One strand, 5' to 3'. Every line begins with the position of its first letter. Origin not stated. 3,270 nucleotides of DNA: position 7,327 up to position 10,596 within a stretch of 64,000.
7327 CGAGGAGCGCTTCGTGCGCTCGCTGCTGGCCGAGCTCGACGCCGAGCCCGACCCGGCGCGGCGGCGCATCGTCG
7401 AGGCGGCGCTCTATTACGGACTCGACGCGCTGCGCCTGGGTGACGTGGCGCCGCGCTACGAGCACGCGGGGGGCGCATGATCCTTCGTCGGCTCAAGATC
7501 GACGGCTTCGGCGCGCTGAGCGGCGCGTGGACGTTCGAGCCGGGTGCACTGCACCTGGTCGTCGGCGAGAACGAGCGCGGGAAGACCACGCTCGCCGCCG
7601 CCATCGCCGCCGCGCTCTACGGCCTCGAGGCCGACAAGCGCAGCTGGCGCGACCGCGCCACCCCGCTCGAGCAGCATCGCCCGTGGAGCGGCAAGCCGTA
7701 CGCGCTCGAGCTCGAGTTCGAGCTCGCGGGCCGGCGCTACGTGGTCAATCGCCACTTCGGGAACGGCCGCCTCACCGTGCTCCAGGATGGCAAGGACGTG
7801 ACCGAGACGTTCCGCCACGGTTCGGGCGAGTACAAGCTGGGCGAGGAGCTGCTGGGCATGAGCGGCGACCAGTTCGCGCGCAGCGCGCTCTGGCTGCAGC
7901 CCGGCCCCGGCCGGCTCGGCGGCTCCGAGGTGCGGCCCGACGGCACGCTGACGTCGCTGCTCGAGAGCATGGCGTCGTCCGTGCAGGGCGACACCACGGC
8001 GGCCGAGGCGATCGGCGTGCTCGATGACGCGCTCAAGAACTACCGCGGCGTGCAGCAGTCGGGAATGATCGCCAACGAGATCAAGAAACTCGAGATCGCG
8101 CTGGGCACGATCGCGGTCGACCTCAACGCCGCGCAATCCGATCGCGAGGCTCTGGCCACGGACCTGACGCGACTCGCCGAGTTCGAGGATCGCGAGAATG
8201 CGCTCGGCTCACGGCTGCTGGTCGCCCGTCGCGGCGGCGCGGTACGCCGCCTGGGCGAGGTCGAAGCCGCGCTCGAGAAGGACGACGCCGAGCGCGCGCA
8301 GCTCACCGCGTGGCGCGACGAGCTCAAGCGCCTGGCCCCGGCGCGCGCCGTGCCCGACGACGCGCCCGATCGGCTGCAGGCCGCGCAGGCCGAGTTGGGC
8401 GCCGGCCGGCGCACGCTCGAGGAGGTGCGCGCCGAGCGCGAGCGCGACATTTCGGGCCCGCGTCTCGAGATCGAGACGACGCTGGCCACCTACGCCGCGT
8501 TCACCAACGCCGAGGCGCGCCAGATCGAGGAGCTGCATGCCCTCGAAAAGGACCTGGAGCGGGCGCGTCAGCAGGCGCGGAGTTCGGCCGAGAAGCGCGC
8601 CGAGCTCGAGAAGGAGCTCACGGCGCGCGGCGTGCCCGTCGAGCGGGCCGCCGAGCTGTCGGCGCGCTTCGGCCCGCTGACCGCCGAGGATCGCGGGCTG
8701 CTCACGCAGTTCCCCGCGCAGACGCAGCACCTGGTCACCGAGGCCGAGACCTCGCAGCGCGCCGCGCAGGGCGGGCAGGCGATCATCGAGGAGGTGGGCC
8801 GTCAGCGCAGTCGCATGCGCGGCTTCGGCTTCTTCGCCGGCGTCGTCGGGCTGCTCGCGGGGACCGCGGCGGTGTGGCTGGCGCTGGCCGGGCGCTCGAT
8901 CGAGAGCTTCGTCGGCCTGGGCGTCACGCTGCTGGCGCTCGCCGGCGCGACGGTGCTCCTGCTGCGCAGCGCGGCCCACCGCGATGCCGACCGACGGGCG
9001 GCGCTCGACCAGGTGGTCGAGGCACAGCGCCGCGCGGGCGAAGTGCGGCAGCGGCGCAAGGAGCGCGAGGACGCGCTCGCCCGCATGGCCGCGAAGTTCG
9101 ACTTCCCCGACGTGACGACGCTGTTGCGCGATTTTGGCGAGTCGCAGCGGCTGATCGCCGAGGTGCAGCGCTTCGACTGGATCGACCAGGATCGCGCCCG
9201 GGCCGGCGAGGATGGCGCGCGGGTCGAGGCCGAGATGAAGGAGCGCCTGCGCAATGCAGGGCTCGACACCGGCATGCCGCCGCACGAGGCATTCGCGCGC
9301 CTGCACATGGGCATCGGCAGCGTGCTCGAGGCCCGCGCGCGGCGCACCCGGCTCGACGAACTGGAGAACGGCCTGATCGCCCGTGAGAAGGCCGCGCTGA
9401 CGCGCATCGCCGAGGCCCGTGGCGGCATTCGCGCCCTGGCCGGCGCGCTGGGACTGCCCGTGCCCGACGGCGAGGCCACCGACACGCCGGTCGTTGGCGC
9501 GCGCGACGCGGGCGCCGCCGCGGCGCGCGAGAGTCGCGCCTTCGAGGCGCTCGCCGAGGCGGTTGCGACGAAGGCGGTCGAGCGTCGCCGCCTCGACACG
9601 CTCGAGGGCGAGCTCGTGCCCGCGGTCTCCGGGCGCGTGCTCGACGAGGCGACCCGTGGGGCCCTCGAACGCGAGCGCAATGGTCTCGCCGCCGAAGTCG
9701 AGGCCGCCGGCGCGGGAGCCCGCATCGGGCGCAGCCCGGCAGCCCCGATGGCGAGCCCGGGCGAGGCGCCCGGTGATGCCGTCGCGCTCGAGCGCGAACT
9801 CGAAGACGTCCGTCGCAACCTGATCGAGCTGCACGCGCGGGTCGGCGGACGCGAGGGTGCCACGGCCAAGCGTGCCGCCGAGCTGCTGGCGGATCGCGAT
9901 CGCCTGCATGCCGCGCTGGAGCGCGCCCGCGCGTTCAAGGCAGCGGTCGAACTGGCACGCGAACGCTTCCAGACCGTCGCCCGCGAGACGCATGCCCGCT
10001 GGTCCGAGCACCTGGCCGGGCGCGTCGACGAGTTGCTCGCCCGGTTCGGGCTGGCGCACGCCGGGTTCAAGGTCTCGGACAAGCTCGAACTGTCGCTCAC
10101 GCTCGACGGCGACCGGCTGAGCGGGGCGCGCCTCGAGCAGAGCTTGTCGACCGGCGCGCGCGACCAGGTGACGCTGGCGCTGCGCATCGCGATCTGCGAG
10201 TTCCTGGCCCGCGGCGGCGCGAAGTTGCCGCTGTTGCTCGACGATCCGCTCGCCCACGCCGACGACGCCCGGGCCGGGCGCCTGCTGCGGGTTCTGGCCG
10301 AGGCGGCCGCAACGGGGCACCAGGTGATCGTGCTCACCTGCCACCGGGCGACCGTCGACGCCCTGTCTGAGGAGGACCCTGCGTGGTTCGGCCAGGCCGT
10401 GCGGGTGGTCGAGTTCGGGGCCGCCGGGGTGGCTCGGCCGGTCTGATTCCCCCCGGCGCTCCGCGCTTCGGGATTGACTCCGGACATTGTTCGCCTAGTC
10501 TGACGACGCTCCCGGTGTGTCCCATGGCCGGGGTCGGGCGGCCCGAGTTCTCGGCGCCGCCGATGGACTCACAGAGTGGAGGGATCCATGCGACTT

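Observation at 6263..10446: SbcD/SbcC-like nuclease pair of the YhaO/YhaN (SbcF/SbcE) type with a membrane hairpin instead of a zinc hook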

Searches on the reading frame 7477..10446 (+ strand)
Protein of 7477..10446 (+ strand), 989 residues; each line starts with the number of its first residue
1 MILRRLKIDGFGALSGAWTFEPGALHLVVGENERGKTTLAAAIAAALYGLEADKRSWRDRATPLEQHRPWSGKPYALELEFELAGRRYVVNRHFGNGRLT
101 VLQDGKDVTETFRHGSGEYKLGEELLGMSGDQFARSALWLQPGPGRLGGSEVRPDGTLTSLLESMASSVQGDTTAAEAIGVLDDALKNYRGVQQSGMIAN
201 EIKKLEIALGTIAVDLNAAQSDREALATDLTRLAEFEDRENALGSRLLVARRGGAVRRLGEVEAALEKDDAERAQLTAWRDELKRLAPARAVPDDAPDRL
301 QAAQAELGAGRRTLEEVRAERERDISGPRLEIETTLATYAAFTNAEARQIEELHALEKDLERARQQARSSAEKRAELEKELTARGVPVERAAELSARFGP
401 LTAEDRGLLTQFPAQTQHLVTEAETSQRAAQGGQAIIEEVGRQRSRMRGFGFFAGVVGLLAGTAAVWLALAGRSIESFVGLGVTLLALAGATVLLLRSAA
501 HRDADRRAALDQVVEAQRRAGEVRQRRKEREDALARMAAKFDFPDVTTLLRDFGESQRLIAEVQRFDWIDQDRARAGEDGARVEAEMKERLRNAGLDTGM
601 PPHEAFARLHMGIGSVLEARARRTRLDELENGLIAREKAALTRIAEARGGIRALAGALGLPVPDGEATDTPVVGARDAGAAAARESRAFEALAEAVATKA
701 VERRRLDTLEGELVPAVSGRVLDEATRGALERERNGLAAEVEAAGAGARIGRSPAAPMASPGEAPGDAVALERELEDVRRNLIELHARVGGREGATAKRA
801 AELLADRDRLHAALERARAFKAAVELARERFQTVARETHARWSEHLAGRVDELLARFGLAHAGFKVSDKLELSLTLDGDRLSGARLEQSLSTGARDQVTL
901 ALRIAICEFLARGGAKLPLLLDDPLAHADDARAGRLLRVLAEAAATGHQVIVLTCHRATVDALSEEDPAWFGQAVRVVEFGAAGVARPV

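Call 6: search_protein_families(library=pfam, proteins=[window:7477-10443:+], max_evalue=0.1)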
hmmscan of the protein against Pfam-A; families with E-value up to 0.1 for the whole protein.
window:7477-10443:+ (989 aa): 7 families
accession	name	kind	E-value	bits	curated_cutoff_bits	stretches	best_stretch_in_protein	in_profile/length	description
PF13476.12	AAA_23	-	8.5e-09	36.8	27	1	5-279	1-176/201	AAA domain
PF13514.12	AAA_27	-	1.3e-07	31.9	22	1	1-54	1-57/206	AAA domain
PF02463.25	SMC_N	-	0.00013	21.9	40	1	558-961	135-203/220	RecF/RecN/SMC N terminal domain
PF13487.12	HD_5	-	0.0015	18.8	27.2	1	386-458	56-120/170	HD domain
PF00005.33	ABC_tran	-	0.0048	17.9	25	0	18-48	6-36/137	ABC transporter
PF13555.12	AAA_29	-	0.064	13.4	27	0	17-49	16-48/61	P-loop containing region of AAA domain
PF13175.12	AAA_15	-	0.079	13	32.1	0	1-44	1-44/374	AAA ATPase domain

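Call 7: search_protein_families(library=ncbifam, proteins=[window:7477-10443:+], max_evalue=0.1)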
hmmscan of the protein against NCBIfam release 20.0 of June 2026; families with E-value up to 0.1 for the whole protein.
window:7477-10443:+ (989 aa): 15 families
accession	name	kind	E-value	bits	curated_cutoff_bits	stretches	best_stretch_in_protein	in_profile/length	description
NF003034.1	PRK03918.1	equivalog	6.3e-11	41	700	2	1-105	1-101/878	DNA double-strand break repair ATPase Rad50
NF045487.1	ASRP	equivalog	6e-09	35.1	300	2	17-382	9-273/593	archaea-specific SMC-related protein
NF002244.0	PRK01156.1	equivalog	1.7e-08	33.1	847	1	887-958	799-871/895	DNA double-strand break repair ATPase Rad50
TIGR00611.2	recf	equivalog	3.7e-07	29.6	172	1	881-944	266-331/339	DNA replication/repair protein RecF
NF041034.1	Rad50_Sulf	equivalog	3.6e-06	25.1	1000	1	888-955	778-843/872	DNA double-strand break repair ATPase Rad50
NF010068.0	PRK13548.1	equivalog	7.5e-06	25.2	261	1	885-953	133-199/261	heme ABC transporter ATP-binding protein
TIGR03185.1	DNA_S_dndD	equivalog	1.1e-05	24.2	245.85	2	1-55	1-60/650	DNA sulfur modification protein DndD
TIGR00618.1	sbcc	subfamily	5e-05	21.4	478.5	1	4-93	4-94/1043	exonuclease subunit SbcC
NF053840.1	MnTportMntADein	equivalog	0.00022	20.9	400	1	888-955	132-191/240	manganese ABC transporter ATP-binding protein MntA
NF040873.1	AztA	equivalog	0.00035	20.2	220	0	910-961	134-183/191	zinc ABC transporter ATP-binding protein AztA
NF002572.0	PRK02224.1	equivalog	0.00087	17.7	1087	1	888-956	780-852/888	DNA double-strand break repair ATPase Rad50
NF010061.0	PRK13538.1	equivalog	0.0036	16.8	195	0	888-958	132-193/211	cytochrome c biogenesis heme-transporting ATPase CcmA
NF002981.0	PRK03695.1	equivalog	0.0047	16.3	281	0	885-953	126-193/253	vitamin B12 ABC transporter ATP-binding protein BtuD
TIGR01166.1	cbiO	subfamily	0.012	15.1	211.8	0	884-954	122-184/190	cobalt ABC transporter, ATP-binding protein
TIGR02673.1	FtsE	equivalog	0.021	14.5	264.85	0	917-961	158-201/214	cell division ATP-binding protein FtsE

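Call 8: search_protein_families(library=padloc, proteins=[window:7477-10443:+], max_evalue=0.1)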
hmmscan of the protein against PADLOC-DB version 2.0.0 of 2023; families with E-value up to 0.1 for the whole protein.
window:7477-10443:+ (989 aa): 46 families (the best 25 are shown)
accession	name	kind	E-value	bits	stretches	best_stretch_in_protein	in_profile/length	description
PDLC04135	mad3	-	1.5e-12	45.8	1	3-962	2-329/374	mads_3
PDLC03863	LmuB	-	2.6e-11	41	2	1-110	3-107/610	-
PDLC03859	LmuB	-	3.1e-09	34.6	2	305-955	251-584/611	-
PDLC00096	GajA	-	1.7e-07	28.4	1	1-56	1-57/630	AAA ATPase domain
PDLC02709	PbeC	-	7e-07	26.2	1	23-61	28-64/661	PbeC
PDLC03860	LmuB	-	8.8e-07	25.8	1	25-120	28-108/565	-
PDLC02665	DndD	-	8.9e-06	22.7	1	1-51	1-54/645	DndD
PDLC04140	mad8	-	9.9e-06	23.3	1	19-52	23-56/314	mads_8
PDLC02747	PbeC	-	1.1e-05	22.5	1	3-95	3-100/632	PbeC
PDLC02731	PbeC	-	2.7e-05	21.2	1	24-54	32-61/645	PbeC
PDLC02733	PbeC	-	0.00012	18.7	1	182-287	202-305/672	PbeC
PDLC00091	GajA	-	0.00034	17.6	1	1-56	1-57/627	AAA ATPase domain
PDLC02663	DndD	-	0.00039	17.4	1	26-58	36-68/675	DndD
PDLC00249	LmuB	-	0.00048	16.9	0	25-108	28-97/565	AAA ATPase domain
PDLC02756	PbeC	-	0.001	16.1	1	1-52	1-60/643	PbeC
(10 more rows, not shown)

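Call 13: find_homologous_proteins(query=window:7477-10443:+, max_evalue=0.00001)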
Query window:7477-10443:+ (989 aa): 50 proteins with E <= 0.00001 among 8000 candidates.
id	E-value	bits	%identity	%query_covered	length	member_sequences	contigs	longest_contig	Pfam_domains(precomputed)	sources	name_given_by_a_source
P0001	0.0e+0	2019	97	100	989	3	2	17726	PF13514.13,PF13476.13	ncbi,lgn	-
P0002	0.0e+0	1924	93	100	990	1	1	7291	PF13514.13,PF13476.13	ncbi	-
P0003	0.0e+0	1657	81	100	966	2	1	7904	PF13514.13,PF13476.13,PF02463.26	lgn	-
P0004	0.0e+0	1642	81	100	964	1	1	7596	PF13514.13,PF13476.13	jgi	-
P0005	0.0e+0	1362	69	100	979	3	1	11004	PF13514.13,PF13476.13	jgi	jgi:DNA repair exonuclease SbcCD ATPase subunit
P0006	0.0e+0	1358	68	100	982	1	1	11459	PF13514.13,PF13476.13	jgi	jgi:DNA repair exonuclease SbcCD ATPase subunit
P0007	0.0e+0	1335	68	100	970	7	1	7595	PF13514.13,PF13476.13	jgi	jgi:hypothetical protein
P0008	0.0e+0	1294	67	100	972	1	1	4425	PF13514.13,PF13476.13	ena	-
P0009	0.0e+0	1051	57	99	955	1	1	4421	PF13514.13,PF13476.13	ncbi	-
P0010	0.0e+0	1041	55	100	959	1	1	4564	PF13514.13,PF13476.13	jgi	jgi:DNA repair exonuclease SbcCD ATPase subunit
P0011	0.0e+0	1040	56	99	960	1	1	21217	PF13514.13,PF13476.13,PF02463.26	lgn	-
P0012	0.0e+0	1039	55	99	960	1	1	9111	PF13476.13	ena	-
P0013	0.0e+0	1033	56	100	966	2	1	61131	PF13514.13,PF13476.13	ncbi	-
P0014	0.0e+0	1028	55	100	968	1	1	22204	PF13476.13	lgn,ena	-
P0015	0.0e+0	1028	55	100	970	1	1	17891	PF13514.13,PF13476.13,PF02463.26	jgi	jgi:hypothetical protein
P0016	0.0e+0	1026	54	99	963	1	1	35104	PF13514.13,PF13476.13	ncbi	-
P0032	9.8e-102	360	33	100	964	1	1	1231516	PF13514.13,PF13476.13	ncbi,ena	-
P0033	6.7e-99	351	34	57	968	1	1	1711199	PF13476.13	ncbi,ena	-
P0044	2.5e-8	51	35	8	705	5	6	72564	PF13514.13,PF13476.13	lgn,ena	-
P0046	4.6e-8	50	43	7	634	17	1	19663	PF13476.13,PF02463.26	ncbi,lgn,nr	ncbi:MAG: AAA family ATPase [Oscillospiraceae bacterium]|nr:AAA family ATPase [Oscillospiraceae bact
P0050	5.4e-6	43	39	10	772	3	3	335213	PF13514.13,PF13175.13,PF13476.13,PF02463.26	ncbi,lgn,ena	-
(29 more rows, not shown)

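Call 14: search_solved_structures(query=window:7477-10443:+, max_evalue=1)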
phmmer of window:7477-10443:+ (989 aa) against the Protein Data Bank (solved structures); distinct sequences matched with E-value up to 1: 14.
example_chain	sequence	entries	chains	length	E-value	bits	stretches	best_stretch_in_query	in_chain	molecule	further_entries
5f3w_B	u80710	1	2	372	7.6e-09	37.7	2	1-141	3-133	DNA double-strand break repair Rad50 ATPase,DNA double-strand break repair Rad50 ATPase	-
3aux_A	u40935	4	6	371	7.9e-09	37.6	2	1-141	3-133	DNA double-strand break repair rad50 ATPase | DNA double-strand break repair Rad50 ATPase,DNA double-strand break repair Rad50 ATPase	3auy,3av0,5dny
3qku_A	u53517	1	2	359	0.00092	20.9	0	868-956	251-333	DNA double-strand break repair rad50 ATPase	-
3qkt_A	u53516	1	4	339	0.0014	20.3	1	848-956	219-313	DNA double-strand break repair rad50 ATPase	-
4nci_A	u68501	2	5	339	0.0063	18.1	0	868-956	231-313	DNA double-strand break repair Rad50 ATPase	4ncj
4nch_A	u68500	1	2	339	0.0087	17.7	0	868-956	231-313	DNA double-strand break repair Rad50 ATPase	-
4nck_A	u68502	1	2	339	0.0096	17.5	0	869-956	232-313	DNA double-strand break repair Rad50 ATPase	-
6xp5_U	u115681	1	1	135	0.028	16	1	282-383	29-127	Mediator of RNA polymerase II transcription subunit 21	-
3qkr_B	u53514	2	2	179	0.11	14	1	812-956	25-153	DNA double-strand break repair rad50 ATPase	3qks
1ii8_B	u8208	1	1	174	0.12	13.8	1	848-956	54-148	Rad50 ABC-ATPase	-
3lkb_A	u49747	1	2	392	0.15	13.6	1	76-140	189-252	Probable branched-chain amino acid ABC transporter, amino acid binding protein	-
1f2t_B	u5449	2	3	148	0.43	12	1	889-957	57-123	RAD50 ABC-ATPASE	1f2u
4hlu_D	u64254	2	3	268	0.88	11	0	19-47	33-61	Energy-coupling factor transporter ATP-binding protein EcfA | Energy-coupling factor transporter ATP-binding protein EcfA1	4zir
1uuf_A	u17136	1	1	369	0.88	11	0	480-554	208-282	ZINC-TYPE ALCOHOL DEHYDROGENASE-LIKE PROTEIN YAHK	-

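Call 21: list_cluster_members(proteins=[P0001, P0002, P0013, P0016, P0032, P0033, P0046, P0050, P0009])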
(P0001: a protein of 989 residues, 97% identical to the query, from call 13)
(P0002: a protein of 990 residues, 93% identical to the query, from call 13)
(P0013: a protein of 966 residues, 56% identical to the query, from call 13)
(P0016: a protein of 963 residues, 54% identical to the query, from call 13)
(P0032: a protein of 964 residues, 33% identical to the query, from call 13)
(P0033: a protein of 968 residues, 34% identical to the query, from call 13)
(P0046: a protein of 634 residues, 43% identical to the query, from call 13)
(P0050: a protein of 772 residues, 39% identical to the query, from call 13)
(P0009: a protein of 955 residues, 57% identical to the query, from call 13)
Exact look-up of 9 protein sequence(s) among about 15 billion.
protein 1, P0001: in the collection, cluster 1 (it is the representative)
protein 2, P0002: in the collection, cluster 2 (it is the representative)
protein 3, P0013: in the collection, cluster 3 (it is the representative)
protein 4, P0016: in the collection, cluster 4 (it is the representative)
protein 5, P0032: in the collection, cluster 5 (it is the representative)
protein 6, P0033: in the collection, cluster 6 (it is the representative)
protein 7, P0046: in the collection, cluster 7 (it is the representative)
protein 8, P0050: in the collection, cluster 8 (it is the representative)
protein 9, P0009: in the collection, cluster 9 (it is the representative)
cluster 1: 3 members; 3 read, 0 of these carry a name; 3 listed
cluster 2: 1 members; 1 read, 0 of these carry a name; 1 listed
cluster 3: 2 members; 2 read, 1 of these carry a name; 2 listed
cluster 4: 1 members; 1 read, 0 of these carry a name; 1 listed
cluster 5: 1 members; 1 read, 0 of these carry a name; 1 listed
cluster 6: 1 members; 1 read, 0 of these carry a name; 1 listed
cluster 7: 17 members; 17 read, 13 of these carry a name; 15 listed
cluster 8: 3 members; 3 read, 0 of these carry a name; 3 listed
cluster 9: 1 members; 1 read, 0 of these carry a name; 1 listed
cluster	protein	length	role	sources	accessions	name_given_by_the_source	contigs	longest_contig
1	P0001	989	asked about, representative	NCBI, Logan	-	-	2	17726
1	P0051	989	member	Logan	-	-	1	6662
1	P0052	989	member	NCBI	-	-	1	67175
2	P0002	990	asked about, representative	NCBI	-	-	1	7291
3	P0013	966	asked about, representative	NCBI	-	-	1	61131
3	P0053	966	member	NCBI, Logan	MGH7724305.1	MAG: AAA family ATPase [Candidatus Eiseniibacteriota bacterium]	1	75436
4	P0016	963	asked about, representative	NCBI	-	-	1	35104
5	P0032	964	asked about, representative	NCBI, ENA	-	-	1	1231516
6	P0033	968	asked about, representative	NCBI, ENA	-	-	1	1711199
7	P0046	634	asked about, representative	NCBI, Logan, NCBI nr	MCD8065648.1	MAG: AAA family ATPase [Oscillospiraceae bacterium] | AAA family ATPase [Oscillospiraceae bacterium]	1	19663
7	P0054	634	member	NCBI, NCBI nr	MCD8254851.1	MAG: AAA family ATPase [Oscillospiraceae bacterium] | AAA family ATPase [Oscillospiraceae bacterium]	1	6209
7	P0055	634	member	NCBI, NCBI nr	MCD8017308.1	MAG: AAA family ATPase [Oscillospiraceae bacterium] | AAA family ATPase [Oscillospiraceae bacterium]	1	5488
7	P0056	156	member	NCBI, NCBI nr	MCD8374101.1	MAG: hypothetical protein LUC20_03225, partial [Oscillospiraceae bacterium] | hypothetical protein [Oscillospiraceae bacterium]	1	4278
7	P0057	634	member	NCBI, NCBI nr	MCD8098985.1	MAG: AAA family ATPase [Oscillospiraceae bacterium] | AAA family ATPase [Oscillospiraceae bacterium]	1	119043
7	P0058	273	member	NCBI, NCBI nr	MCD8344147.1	MAG: hypothetical protein LUC19_07175, partial [Oscillospiraceae bacterium] | hypothetical protein [Oscillospiraceae bacterium]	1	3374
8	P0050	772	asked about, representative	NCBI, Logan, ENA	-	-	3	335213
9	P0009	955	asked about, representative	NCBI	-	-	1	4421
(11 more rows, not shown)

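Call 22: find_encoding_contigs(protein=P0013, flank=10000, max_places=2)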
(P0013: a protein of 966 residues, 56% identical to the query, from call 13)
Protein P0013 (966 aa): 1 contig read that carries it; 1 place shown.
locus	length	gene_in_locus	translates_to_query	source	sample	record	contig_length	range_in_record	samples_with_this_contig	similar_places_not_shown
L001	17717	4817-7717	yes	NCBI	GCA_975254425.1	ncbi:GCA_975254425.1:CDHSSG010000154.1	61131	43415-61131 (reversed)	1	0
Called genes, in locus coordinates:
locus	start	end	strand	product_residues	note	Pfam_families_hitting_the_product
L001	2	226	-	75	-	?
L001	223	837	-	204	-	PF07638:Sigma70_ECF (weak), PF04542:Sigma70_r2, PF08281:Sigma70_r4_2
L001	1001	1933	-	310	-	PF00092:VWA, PF13519:VWA_2 (weak), PF25106:VWA_4 (weak)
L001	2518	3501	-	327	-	PF04055:Radical_SAM, PF06463:Mob_synth_C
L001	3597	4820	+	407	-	PF00149:Metallophos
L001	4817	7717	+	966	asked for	PF13476:AAA_23, PF13514:AAA_27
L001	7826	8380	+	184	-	-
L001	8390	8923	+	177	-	-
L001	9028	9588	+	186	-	PF05163:DinB, PF04978:MST, PF12867:DinB_2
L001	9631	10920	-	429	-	PF13527:Acetyltransf_9, PF00583:Acetyltransf_1, PF13508:Acetyltransf_7, PF17668:Acetyltransf_17, PF13530:SCP2_2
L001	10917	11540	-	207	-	-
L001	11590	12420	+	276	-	PF12705:PDDEXK_1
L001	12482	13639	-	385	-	-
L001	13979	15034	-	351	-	PF00953:Glycos_transf_4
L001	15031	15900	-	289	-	PF00535:Glycos_transf_2, PF13641:Glyco_tranf_2_3, PF13632:Glyco_trans_2_3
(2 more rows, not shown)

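Call 23: find_encoding_contigs(protein=P0032, flank=8000, max_places=1)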
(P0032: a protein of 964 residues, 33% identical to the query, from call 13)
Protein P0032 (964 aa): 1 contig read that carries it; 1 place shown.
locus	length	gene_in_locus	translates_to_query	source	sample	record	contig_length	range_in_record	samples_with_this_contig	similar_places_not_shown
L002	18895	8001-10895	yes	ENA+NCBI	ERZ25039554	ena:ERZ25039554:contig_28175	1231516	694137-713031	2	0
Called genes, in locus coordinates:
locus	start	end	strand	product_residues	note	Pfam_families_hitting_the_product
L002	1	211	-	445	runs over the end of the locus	-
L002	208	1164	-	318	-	-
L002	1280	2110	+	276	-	-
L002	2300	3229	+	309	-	PF00730:HhH-GPD, PF00633:HHH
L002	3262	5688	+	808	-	PF01343:Peptidase_S49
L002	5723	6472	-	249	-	-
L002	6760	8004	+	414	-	PF00149:Metallophos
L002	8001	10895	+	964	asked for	PF13476:AAA_23 (weak), PF13514:AAA_27 (weak)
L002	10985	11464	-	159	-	PF19762:DUF6249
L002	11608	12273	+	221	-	PF07638:Sigma70_ECF (weak), PF04542:Sigma70_r2, PF08281:Sigma70_r4_2, PF04545:Sigma70_r4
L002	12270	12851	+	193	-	-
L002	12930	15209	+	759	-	PF03190:Thioredox_DsbH, PF13899:Thioredoxin_7, PF07221:GlcNAc_2-epim (faint)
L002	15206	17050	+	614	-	PF11412:DsbD_N, PF02683:DsbD_TM, PF13386:DsbD_2, PF03190:Thioredox_DsbH (weak), PF13899:Thioredoxin_7, PF00085:Thioredoxin, PF13098:Thioredoxin_2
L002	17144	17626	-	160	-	-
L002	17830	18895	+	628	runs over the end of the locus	PF13650:Asp_protease_2, PF13975:gag-asp_proteas, PF13180:PDZ_2 (weak), PF17820:PDZ_6 (weak)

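Call 24: find_encoding_contigs(protein=P0033, flank=8000, max_places=1)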
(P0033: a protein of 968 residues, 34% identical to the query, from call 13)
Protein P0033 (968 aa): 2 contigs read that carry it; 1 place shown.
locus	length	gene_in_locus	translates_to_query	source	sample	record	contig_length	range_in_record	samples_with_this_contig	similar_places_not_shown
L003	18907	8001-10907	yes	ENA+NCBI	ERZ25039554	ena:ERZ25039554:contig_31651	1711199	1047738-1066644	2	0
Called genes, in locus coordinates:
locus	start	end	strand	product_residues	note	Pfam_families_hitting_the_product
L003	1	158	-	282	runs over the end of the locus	-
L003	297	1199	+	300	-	-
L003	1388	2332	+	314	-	PF00730:HhH-GPD, PF00633:HHH (weak)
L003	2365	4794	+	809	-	PF01343:Peptidase_S49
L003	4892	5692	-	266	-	-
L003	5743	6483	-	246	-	-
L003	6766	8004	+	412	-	PF00149:Metallophos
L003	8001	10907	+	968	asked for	PF13476:AAA_23 (weak)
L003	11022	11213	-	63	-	-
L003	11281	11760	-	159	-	PF19762:DUF6249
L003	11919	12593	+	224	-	PF07638:Sigma70_ECF (faint), PF04542:Sigma70_r2, PF08281:Sigma70_r4_2, PF04545:Sigma70_r4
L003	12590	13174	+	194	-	-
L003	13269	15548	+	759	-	PF03190:Thioredox_DsbH, PF13899:Thioredoxin_7, PF07221:GlcNAc_2-epim (faint)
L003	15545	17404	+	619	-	PF11412:DsbD_N, PF02683:DsbD_TM, PF13386:DsbD_2, PF03190:Thioredox_DsbH (weak), PF00085:Thioredoxin, PF13098:Thioredoxin_2, PF13899:Thioredoxin_7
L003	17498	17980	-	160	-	-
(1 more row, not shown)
